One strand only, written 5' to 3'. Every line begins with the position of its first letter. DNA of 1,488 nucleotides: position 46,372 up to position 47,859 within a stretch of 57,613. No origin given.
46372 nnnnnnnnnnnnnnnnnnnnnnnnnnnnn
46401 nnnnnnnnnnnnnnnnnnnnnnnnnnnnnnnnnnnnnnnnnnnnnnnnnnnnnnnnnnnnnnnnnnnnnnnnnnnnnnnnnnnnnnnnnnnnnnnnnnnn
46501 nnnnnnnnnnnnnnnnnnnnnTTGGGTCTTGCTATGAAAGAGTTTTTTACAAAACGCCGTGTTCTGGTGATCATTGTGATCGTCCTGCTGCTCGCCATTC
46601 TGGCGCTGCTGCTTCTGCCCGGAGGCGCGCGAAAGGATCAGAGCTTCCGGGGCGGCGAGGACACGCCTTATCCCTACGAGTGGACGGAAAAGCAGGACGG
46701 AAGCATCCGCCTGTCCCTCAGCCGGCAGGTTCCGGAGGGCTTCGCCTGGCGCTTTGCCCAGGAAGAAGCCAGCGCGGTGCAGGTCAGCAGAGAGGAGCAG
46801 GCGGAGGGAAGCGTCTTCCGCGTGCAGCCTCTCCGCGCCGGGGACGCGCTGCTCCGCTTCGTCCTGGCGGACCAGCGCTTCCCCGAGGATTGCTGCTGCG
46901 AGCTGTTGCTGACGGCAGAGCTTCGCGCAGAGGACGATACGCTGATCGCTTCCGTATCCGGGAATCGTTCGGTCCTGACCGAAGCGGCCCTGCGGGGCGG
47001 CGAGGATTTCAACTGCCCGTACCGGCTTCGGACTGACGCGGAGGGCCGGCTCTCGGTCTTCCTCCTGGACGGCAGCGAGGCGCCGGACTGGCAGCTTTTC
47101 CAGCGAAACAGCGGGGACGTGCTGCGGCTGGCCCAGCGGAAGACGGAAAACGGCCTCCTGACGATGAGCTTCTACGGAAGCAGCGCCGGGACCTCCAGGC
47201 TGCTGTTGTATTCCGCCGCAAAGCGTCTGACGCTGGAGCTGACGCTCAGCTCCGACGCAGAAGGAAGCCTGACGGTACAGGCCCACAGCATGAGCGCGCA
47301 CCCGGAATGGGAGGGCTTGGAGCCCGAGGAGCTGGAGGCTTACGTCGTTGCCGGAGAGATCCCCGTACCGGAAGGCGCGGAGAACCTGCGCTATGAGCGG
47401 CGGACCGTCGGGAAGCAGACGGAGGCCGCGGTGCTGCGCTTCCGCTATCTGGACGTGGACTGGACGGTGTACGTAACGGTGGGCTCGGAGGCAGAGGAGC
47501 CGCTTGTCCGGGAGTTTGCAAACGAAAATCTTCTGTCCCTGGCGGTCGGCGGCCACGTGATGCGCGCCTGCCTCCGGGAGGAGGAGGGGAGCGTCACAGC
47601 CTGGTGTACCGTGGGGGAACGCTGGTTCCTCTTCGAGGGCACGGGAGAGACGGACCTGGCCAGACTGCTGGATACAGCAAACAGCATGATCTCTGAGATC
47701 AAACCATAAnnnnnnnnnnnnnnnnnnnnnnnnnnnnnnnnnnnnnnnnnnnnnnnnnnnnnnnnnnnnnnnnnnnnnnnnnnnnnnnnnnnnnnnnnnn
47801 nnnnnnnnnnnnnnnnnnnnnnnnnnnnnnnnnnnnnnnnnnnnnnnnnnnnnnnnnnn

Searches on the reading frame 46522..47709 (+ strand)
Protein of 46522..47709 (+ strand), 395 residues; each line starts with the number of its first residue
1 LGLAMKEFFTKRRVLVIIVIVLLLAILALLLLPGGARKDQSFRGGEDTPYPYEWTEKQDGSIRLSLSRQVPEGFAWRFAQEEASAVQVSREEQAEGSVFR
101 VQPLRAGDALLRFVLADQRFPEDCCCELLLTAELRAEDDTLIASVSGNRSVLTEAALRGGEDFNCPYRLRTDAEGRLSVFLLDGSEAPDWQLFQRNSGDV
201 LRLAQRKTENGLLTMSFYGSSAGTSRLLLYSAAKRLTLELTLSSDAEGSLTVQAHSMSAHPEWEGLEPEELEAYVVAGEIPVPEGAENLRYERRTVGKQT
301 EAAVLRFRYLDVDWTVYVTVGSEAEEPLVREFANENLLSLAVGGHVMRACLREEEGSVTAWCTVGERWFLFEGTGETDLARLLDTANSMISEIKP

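Call 3: search_protein_families(library=pfam, proteins=[window:46522-47709:+], max_evalue=0.01)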
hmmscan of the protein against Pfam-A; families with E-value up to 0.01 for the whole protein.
window:46522-47709:+ (395 aa): 0 families

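Call 10: search_protein_families(library=ncbifam, proteins=[window:46522-47709:+], max_evalue=0.01)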
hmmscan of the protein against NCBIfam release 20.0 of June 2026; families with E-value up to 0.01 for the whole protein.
window:46522-47709:+ (395 aa): 0 families

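Call 16: find_homologous_proteins(query=window:46534-47709:+)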
Query window:46534-47709:+ (391 aa): 10 proteins with E <= 0.001 among 8000 candidates.
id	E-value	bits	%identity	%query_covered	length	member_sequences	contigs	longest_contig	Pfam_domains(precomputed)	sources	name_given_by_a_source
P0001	2.8e-253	858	99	100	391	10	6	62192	-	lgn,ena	-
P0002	2.8e-208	710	82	100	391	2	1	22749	-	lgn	-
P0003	2.1e-203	694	78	100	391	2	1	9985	-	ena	-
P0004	4.4e-201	686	78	100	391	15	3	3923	-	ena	-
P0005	3.5e-199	680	76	100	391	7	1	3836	-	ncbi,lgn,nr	ncbi:MAG: hypothetical protein IKO00_17175 [Oscillospiraceae bacterium]|nr:hypothetical protein [Osc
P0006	6.8e-186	636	72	99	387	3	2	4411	-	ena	-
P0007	1.4e-168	579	66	100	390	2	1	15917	-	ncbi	-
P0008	1.6e-159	549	63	99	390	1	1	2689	-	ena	-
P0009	1.9e-141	490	57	99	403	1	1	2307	-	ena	-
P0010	5.5e-83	297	65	56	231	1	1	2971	-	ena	-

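Call 57: search_solved_structures(query=window:46534-47709:+, max_evalue=1)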
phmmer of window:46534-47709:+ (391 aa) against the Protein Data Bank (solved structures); distinct sequences matched with E-value up to 1: 1.
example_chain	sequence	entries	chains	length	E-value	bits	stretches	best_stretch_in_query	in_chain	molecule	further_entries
1ahh_A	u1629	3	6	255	0.73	12.1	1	119-250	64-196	7 ALPHA-HYDROXYSTEROID DEHYDROGENASE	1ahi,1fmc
